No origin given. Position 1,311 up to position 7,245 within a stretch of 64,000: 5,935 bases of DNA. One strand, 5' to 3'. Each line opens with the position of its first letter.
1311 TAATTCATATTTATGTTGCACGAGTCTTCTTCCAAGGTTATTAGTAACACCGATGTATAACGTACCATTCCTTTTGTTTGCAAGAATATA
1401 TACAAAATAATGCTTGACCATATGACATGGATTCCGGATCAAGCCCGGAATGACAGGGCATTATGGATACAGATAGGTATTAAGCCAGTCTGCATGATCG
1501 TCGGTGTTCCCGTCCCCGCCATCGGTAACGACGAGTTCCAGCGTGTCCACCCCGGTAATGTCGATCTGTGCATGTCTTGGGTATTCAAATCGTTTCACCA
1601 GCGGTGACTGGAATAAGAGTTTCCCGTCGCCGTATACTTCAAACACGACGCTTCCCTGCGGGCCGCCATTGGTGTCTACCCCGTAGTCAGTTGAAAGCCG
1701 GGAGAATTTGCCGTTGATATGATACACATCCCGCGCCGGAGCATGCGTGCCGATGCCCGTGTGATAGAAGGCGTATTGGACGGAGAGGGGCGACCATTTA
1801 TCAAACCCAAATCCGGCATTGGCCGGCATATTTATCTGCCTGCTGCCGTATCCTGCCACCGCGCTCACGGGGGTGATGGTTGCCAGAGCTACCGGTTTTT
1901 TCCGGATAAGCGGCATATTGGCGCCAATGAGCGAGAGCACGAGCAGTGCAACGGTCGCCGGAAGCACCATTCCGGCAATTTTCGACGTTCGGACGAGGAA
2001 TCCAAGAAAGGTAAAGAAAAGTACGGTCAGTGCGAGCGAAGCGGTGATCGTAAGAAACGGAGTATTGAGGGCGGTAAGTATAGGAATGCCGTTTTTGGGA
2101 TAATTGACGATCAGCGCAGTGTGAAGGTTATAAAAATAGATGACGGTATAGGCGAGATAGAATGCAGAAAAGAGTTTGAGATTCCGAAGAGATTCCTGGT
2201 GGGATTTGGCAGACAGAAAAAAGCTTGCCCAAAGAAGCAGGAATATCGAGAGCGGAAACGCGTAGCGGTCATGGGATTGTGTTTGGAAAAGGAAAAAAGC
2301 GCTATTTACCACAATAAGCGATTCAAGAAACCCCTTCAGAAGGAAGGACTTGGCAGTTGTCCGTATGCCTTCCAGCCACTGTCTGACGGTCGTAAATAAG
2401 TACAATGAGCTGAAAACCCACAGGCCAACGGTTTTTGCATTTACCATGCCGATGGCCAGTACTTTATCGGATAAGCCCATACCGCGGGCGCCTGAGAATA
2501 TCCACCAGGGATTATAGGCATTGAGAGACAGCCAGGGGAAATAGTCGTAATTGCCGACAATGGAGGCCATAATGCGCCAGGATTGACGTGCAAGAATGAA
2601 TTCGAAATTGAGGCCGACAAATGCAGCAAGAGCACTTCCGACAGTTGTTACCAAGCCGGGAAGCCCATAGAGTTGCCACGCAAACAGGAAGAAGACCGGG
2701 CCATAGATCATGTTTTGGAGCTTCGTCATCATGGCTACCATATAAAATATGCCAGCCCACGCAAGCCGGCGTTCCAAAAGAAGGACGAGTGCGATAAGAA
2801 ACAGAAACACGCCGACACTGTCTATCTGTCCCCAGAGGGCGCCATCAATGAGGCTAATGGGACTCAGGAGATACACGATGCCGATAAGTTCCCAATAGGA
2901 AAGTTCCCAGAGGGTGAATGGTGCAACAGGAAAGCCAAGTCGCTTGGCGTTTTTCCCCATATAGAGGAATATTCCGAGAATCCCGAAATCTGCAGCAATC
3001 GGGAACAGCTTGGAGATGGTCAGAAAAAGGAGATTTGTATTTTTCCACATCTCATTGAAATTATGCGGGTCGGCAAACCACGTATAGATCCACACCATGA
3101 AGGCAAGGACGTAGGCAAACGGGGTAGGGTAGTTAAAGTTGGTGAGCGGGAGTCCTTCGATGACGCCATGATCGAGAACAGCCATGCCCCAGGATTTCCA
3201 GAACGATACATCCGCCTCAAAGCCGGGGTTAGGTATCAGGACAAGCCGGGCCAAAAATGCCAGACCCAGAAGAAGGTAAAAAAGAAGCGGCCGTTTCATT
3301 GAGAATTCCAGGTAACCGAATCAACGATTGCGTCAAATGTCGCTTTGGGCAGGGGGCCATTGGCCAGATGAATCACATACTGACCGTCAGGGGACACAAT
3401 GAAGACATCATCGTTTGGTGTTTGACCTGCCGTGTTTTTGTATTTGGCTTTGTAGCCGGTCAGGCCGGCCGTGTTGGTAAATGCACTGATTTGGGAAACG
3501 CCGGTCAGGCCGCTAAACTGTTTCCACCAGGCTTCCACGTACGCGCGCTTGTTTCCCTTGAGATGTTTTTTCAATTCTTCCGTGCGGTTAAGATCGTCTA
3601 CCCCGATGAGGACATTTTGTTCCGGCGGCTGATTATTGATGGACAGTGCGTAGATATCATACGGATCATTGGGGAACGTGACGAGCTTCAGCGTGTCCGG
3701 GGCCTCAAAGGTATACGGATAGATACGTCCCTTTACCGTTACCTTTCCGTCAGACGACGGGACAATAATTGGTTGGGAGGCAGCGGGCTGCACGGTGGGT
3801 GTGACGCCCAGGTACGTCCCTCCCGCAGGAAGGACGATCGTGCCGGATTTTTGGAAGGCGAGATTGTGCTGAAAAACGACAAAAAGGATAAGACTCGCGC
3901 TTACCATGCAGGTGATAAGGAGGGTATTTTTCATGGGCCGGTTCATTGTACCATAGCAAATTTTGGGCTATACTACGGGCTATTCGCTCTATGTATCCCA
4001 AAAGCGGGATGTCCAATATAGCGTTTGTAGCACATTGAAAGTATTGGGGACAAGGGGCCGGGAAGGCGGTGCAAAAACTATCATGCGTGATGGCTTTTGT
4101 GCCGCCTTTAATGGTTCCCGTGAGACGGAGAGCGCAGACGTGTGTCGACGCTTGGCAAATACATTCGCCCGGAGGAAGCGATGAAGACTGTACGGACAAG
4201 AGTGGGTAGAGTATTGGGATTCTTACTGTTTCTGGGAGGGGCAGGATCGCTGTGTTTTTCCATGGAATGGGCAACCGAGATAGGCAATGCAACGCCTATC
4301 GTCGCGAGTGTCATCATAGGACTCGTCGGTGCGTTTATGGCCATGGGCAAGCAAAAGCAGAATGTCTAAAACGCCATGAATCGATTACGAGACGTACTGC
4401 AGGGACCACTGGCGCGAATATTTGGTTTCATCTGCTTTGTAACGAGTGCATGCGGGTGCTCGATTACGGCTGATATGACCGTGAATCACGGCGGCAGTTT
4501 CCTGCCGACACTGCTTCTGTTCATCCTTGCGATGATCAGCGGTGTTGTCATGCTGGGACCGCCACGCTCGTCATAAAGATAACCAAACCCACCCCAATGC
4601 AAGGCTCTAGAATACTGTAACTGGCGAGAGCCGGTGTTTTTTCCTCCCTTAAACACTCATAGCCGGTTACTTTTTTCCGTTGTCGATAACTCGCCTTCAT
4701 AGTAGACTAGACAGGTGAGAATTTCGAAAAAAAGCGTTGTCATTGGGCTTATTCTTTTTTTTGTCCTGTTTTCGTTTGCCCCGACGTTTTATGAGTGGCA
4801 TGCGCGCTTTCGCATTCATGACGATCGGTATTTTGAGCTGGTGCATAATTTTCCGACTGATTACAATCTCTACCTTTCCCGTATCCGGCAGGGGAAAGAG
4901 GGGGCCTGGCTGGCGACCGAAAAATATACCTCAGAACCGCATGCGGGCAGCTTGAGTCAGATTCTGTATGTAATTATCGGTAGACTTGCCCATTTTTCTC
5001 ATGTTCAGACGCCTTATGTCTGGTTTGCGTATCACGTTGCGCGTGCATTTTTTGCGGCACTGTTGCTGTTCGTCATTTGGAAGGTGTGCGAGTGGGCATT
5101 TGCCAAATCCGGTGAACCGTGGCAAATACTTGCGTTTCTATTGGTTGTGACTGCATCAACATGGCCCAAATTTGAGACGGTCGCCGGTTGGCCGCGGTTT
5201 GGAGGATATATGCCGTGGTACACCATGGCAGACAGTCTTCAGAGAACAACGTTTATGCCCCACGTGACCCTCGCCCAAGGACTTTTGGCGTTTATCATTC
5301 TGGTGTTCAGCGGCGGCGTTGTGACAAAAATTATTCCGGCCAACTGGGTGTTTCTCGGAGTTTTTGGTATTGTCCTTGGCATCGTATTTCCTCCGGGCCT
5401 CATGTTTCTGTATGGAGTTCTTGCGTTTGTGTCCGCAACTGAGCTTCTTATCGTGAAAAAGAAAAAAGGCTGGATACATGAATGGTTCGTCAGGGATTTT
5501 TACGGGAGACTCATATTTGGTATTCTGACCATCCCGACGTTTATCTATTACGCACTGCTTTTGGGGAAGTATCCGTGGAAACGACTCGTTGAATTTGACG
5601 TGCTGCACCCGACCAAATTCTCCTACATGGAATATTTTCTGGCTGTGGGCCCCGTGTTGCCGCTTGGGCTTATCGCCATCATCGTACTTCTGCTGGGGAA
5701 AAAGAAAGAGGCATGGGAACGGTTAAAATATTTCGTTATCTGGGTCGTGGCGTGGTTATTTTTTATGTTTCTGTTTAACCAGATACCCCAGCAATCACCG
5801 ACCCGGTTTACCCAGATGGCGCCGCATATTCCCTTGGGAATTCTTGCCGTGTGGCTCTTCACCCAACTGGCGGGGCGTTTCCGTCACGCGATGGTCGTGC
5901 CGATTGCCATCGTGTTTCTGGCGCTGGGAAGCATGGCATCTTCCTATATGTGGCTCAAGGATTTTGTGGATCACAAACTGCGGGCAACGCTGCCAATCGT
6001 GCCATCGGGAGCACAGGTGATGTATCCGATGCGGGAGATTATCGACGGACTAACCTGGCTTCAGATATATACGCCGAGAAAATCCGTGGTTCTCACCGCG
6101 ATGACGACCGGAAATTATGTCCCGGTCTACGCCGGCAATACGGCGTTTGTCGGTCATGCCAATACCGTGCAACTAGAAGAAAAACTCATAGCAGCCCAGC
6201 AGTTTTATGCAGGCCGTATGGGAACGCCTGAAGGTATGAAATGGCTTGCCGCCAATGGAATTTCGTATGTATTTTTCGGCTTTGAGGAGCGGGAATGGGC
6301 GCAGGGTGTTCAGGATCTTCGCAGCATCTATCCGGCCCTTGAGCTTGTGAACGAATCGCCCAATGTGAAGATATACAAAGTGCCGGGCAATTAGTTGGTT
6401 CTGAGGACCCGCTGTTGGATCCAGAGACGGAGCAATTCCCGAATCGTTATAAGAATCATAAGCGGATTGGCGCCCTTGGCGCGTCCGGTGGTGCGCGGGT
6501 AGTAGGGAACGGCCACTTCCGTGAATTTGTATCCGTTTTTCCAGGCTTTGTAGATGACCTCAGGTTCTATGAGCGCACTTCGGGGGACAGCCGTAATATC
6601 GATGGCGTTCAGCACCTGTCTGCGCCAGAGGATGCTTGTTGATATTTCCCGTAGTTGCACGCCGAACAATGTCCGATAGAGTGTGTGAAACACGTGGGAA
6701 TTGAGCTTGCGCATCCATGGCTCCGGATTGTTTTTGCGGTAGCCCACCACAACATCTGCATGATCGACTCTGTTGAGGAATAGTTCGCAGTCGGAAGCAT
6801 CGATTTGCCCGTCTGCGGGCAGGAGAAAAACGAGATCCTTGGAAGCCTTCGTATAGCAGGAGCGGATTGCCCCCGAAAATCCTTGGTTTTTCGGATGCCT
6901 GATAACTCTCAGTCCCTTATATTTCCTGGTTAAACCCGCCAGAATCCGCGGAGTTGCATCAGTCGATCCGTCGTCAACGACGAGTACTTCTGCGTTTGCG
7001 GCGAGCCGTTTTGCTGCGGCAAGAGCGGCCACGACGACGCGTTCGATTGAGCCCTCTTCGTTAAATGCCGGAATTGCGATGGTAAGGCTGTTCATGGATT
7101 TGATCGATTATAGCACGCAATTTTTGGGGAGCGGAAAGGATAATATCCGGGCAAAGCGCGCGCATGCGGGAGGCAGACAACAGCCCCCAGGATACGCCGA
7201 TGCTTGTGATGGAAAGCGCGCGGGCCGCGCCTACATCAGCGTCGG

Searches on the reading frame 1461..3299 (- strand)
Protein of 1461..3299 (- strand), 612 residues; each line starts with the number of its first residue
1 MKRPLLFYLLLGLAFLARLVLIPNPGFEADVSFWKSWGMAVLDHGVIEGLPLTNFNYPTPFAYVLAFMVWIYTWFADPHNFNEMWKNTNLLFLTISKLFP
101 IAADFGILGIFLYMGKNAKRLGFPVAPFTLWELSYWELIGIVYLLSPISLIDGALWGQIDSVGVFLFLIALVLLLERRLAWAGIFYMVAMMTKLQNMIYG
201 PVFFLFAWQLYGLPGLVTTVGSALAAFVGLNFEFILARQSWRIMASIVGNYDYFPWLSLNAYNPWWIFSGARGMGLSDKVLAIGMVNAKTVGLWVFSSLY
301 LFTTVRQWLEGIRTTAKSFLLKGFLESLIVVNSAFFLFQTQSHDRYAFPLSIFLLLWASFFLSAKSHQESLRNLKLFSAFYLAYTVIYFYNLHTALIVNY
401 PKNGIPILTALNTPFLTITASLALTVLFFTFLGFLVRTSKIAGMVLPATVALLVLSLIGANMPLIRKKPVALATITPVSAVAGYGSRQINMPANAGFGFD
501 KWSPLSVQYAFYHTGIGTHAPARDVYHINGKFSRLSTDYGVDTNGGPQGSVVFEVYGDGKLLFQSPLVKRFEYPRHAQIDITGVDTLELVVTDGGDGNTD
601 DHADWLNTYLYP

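Call 36: search_protein_families(library=pfam, proteins=[window:1461-3299:-], max_evalue=0.00001)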
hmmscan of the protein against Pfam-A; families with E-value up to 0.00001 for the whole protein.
window:1461-3299:- (612 aa): 1 family
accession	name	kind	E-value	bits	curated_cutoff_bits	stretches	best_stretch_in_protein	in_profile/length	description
PF08305.17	NPCBM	-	6.1e-33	114.2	23.9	1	471-610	4-136/137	NPCBM/NEW2 domain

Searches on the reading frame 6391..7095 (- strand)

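Call 36: search_protein_families(library=pfam, proteins=[window:6391-7095:-], max_evalue=0.00001)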
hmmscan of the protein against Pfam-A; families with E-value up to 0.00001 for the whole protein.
window:6391-7095:- (234 aa): 2 families
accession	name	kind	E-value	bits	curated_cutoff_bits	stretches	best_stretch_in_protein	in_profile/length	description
PF00535.33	Glycos_transf_2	-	1.6e-24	87.2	23.3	1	5-140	1-142/168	Glycosyl transferase family 2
PF13641.12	Glyco_tranf_2_3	-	1.5e-06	28.9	27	1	4-95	3-96/230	Glycosyltransferase like family 2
